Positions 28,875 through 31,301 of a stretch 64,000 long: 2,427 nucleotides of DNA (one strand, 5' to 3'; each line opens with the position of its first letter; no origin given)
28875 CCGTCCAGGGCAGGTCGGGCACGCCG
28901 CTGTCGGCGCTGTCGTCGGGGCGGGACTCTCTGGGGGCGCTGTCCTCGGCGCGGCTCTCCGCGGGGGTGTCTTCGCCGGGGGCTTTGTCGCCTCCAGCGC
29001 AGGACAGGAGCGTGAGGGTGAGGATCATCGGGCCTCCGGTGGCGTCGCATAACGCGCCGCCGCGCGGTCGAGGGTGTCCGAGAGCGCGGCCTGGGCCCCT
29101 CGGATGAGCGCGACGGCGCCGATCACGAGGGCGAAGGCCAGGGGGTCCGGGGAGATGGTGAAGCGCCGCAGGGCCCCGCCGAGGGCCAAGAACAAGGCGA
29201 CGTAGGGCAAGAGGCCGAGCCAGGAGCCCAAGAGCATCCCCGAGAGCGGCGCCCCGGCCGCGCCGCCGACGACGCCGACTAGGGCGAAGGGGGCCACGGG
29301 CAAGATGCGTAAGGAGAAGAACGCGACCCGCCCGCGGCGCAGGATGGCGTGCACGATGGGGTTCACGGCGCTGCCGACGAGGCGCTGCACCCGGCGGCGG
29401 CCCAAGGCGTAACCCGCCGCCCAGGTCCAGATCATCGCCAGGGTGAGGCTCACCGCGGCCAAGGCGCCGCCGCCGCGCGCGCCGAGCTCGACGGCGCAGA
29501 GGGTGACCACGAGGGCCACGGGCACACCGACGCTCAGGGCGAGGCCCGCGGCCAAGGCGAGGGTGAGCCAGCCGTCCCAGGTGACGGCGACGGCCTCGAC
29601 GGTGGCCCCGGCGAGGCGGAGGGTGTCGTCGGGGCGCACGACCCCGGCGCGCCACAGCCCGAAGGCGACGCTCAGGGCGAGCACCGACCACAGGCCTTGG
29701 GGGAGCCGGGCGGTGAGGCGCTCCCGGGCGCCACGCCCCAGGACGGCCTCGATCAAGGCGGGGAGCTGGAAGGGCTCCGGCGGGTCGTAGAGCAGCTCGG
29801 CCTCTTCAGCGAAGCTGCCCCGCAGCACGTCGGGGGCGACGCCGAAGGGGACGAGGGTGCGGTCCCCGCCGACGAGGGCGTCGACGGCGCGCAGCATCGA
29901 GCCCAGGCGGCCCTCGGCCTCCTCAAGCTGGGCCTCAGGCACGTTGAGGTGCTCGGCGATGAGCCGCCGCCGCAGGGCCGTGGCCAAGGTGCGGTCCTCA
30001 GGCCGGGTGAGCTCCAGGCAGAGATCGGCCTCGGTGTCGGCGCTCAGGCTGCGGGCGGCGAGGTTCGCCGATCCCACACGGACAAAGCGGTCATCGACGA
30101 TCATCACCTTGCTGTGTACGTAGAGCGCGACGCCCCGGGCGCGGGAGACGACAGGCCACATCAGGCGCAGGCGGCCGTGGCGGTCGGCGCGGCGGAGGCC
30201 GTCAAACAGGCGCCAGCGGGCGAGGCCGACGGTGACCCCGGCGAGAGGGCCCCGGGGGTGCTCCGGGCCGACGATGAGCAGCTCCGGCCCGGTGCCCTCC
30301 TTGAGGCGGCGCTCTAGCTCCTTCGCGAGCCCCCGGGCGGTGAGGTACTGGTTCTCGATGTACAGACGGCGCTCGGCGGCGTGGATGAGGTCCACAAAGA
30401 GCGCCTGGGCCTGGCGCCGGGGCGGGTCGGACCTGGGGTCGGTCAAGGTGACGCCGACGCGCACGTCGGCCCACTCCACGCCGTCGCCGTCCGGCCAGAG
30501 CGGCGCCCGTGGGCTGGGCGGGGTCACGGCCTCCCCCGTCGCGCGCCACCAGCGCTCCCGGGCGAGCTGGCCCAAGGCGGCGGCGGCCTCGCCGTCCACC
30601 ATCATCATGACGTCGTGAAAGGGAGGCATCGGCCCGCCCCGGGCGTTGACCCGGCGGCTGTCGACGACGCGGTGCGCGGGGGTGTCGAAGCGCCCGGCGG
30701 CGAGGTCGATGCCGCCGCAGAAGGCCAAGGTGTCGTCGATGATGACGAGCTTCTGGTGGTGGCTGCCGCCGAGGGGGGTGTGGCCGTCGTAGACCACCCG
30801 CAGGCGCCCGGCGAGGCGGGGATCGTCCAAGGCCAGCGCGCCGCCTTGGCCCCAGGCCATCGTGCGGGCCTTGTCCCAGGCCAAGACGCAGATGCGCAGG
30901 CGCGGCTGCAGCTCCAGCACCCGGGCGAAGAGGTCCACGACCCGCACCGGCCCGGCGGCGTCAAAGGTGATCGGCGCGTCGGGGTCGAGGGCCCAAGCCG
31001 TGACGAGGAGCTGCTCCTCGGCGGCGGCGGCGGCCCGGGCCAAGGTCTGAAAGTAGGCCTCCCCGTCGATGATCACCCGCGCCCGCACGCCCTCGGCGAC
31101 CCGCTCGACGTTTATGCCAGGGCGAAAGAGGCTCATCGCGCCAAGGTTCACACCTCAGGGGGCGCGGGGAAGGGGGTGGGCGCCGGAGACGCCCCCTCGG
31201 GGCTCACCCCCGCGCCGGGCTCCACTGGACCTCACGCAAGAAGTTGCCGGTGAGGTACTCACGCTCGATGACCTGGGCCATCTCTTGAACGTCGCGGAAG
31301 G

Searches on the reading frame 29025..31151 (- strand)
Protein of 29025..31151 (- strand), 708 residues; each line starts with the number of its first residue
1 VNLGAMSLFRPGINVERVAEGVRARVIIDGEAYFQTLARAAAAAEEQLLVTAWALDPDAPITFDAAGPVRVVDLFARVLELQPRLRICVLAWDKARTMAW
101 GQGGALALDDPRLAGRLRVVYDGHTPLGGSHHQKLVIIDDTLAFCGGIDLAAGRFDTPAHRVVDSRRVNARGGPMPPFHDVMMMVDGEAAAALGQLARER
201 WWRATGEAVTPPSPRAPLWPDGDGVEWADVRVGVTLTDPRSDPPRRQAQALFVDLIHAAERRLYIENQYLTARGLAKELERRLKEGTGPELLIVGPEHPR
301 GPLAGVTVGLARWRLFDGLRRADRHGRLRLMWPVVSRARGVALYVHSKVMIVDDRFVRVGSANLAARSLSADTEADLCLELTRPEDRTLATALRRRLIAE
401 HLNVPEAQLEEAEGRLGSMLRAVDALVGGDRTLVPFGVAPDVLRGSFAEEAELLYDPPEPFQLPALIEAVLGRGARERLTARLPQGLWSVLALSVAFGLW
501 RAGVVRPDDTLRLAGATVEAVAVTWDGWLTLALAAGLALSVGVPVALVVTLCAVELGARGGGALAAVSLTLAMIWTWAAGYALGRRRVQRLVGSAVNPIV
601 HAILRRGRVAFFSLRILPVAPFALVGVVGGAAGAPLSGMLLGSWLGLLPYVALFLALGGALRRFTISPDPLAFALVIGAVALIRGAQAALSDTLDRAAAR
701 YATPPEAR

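Call 12: search_protein_families(library=ncbifam, proteins=[window:29025-31151:-], max_evalue=0.01)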
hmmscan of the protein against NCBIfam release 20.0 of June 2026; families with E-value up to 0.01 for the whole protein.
window:29025-31151:- (708 aa): 5 families
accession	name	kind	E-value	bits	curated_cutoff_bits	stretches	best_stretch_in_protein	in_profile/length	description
NF008427.0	PRK11263.1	equivalog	5.1e-11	42.3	281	1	345-397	289-336/409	cardiolipin synthase ClsB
NF038319.1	DISARM_DrmC_I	equivalog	1.2e-07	31.5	133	1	244-375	91-214/236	DISARM system phospholipase D-like protein DrmC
TIGR04265.1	bac_cardiolipin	equivalog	1.8e-07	30.5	290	1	344-379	399-434/483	cardiolipin synthase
NF010491.0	PRK13912.1-2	equivalog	0.0025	17.6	225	0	345-374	123-152/180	nuclease NucT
NF009107.0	PRK12452.1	equivalog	0.0097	14.7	787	0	344-372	425-453/509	cardiolipin synthase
